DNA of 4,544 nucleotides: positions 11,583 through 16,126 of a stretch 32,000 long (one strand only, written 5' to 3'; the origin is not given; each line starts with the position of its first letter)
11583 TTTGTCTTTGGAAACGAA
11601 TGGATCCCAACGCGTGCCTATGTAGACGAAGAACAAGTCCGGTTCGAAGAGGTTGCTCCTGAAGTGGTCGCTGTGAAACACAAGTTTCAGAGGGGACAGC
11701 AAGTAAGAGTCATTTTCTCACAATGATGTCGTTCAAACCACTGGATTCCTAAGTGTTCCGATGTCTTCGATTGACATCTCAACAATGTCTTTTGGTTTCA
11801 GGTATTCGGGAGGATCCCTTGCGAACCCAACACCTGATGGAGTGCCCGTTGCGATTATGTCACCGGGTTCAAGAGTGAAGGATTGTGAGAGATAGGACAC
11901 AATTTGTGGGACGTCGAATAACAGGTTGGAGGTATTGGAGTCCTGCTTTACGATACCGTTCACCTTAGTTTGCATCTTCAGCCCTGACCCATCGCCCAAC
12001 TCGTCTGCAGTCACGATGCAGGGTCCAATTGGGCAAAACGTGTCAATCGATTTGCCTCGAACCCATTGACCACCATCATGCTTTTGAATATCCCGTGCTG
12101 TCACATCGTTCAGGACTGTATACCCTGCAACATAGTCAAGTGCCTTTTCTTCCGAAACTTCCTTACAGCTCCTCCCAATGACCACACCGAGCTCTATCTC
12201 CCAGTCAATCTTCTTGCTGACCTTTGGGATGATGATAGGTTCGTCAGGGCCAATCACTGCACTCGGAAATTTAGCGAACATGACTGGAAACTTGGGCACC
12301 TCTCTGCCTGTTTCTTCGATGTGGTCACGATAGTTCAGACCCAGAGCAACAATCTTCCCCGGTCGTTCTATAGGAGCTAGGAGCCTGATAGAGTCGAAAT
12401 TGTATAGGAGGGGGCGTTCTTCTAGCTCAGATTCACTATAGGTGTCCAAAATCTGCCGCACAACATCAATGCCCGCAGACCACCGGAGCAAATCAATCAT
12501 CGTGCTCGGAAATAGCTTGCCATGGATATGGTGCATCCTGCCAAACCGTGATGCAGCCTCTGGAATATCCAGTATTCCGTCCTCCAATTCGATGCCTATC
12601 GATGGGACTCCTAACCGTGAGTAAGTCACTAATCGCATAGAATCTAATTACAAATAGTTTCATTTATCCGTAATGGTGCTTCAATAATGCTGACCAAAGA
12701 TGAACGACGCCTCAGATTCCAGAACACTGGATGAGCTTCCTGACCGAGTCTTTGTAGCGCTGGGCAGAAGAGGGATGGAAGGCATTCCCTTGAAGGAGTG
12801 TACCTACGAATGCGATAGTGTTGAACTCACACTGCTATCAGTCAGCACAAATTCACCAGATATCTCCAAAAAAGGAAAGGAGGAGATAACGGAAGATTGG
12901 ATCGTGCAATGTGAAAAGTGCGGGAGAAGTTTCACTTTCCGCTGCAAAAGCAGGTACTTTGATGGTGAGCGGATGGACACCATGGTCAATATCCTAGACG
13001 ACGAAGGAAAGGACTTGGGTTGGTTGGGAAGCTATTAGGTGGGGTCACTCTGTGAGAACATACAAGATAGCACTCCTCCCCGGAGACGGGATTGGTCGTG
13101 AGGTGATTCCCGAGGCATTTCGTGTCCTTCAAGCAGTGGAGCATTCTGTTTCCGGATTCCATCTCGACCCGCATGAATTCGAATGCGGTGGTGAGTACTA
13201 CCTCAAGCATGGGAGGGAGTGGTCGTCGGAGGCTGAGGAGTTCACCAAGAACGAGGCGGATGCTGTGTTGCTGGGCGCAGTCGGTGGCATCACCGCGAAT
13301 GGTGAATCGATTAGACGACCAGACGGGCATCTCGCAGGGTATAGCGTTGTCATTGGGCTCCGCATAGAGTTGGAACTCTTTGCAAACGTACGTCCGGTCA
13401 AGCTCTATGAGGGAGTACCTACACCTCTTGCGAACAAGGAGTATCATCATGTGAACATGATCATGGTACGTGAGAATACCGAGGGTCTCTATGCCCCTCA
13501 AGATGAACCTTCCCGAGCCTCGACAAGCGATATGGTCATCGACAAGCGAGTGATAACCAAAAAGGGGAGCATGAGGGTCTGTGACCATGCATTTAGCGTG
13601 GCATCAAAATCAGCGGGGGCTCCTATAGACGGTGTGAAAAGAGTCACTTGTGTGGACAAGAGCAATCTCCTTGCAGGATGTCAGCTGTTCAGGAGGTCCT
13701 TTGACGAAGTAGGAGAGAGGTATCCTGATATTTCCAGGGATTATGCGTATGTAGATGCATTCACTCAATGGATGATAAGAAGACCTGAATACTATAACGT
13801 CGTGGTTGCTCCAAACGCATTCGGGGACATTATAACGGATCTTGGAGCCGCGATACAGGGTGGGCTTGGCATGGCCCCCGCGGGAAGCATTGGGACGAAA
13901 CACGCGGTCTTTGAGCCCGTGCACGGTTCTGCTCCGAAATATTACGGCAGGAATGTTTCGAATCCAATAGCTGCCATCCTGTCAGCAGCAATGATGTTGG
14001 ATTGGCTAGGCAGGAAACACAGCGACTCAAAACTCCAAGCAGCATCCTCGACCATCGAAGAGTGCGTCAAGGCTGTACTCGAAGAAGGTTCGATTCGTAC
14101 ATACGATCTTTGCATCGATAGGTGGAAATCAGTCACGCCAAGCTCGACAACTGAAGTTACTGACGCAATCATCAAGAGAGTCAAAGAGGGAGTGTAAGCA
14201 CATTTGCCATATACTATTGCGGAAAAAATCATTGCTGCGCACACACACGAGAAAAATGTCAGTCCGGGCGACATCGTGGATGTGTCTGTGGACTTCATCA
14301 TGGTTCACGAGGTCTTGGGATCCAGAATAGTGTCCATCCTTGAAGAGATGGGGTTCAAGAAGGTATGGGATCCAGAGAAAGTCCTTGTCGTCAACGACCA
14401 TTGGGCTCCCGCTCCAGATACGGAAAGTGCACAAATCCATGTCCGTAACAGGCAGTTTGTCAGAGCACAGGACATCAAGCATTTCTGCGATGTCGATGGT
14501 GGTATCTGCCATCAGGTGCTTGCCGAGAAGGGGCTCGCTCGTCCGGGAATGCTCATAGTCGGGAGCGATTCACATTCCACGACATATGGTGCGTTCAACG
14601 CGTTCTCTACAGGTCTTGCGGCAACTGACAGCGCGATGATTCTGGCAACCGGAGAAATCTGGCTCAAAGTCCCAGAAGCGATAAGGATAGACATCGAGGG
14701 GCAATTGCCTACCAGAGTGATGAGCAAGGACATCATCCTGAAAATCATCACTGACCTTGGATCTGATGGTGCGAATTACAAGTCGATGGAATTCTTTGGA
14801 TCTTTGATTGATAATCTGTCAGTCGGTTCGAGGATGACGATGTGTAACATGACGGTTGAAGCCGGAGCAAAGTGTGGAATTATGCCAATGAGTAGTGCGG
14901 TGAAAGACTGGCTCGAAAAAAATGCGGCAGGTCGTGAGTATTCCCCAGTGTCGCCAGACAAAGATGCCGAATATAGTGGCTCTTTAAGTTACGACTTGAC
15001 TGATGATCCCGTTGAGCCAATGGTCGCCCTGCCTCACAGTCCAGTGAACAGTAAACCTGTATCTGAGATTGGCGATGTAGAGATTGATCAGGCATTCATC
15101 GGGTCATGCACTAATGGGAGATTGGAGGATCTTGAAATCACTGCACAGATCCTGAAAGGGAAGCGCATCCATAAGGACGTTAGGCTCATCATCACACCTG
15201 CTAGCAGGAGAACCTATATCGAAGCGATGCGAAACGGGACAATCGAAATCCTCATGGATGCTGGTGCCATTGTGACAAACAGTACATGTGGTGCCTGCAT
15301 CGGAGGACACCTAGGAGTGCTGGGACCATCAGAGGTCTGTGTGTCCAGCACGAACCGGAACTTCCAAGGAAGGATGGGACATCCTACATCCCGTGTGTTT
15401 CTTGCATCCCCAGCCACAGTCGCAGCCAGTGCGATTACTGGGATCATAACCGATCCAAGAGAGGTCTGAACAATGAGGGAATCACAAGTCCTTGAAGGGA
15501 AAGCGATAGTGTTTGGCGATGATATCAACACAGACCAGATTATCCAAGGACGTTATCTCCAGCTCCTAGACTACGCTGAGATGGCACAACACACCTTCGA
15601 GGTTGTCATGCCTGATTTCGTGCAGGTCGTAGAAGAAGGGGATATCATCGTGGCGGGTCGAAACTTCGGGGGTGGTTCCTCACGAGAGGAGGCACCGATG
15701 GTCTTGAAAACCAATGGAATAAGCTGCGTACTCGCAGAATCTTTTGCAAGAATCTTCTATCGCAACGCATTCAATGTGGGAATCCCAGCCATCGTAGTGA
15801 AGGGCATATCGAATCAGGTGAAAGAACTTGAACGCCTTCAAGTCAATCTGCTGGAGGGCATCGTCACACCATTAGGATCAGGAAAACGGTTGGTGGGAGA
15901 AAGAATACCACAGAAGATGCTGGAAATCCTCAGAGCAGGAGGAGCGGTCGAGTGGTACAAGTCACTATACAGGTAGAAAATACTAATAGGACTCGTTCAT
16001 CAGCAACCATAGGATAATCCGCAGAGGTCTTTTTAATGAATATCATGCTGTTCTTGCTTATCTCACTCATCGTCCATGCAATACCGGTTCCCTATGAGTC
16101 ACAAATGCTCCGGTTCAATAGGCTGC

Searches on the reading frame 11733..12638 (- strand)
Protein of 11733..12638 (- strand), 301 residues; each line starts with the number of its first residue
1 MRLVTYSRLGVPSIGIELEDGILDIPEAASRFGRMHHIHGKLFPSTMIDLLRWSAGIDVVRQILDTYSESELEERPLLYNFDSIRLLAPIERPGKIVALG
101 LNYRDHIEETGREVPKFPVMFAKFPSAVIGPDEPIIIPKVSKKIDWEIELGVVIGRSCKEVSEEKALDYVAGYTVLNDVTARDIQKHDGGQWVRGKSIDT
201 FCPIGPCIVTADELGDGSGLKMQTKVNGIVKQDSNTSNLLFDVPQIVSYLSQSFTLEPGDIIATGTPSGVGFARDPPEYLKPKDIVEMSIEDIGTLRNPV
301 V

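Call 23: search_protein_families(library=pfam, proteins=[window:11733-12638:-], max_evalue=0.001)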
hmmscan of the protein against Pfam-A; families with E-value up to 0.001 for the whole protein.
window:11733-12638:- (301 aa): 1 family
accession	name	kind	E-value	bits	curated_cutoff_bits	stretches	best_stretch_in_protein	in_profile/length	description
PF01557.24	FAA_hydrolase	-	3.6e-81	272.3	23.9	1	95-301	1-214/214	Fumarylacetoacetate (FAA) hydrolase C-terminal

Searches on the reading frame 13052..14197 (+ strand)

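Call 76: search_protein_families(library=pfam, proteins=[window:13052-14197:+], max_evalue=0.00001)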
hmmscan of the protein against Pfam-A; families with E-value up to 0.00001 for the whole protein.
window:13052-14197:+ (381 aa): 1 family
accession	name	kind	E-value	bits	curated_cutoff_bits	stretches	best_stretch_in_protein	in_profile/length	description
PF00180.25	Iso_dh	-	3e-83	280.4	27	1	5-373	1-348/348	Isocitrate/isopropylmalate dehydrogenase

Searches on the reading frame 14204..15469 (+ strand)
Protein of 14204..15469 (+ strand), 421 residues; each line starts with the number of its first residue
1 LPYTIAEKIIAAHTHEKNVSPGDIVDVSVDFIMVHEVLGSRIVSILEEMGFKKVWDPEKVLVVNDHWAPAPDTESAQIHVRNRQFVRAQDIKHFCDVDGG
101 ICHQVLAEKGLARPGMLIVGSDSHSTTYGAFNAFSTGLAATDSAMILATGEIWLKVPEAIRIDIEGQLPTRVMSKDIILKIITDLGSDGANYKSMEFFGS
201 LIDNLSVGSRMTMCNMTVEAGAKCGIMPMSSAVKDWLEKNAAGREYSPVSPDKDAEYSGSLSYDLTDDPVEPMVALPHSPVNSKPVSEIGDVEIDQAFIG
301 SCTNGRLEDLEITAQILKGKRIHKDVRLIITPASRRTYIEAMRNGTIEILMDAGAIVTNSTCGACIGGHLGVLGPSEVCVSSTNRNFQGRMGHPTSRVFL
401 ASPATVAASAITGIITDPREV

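Call 76: search_protein_families(library=pfam, proteins=[window:14204-15469:+], max_evalue=0.00001)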
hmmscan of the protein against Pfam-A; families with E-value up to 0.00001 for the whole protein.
window:14204-15469:+ (421 aa): 1 family
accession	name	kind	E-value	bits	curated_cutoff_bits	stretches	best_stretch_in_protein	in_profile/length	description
PF00330.25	Aconitase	-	2.5e-98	330.5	28.7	1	7-413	1-463/463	Aconitase family (aconitate hydratase)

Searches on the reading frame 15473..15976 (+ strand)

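Call 76: search_protein_families(library=pfam, proteins=[window:15473-15976:+], max_evalue=0.00001)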
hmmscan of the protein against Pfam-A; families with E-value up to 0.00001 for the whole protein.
window:15473-15976:+ (167 aa): 1 family
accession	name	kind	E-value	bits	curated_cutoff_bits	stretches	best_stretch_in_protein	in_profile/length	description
PF00694.25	Aconitase_C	-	1.6e-16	61.2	22.8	1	54-105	72-124/131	Aconitase C-terminal domain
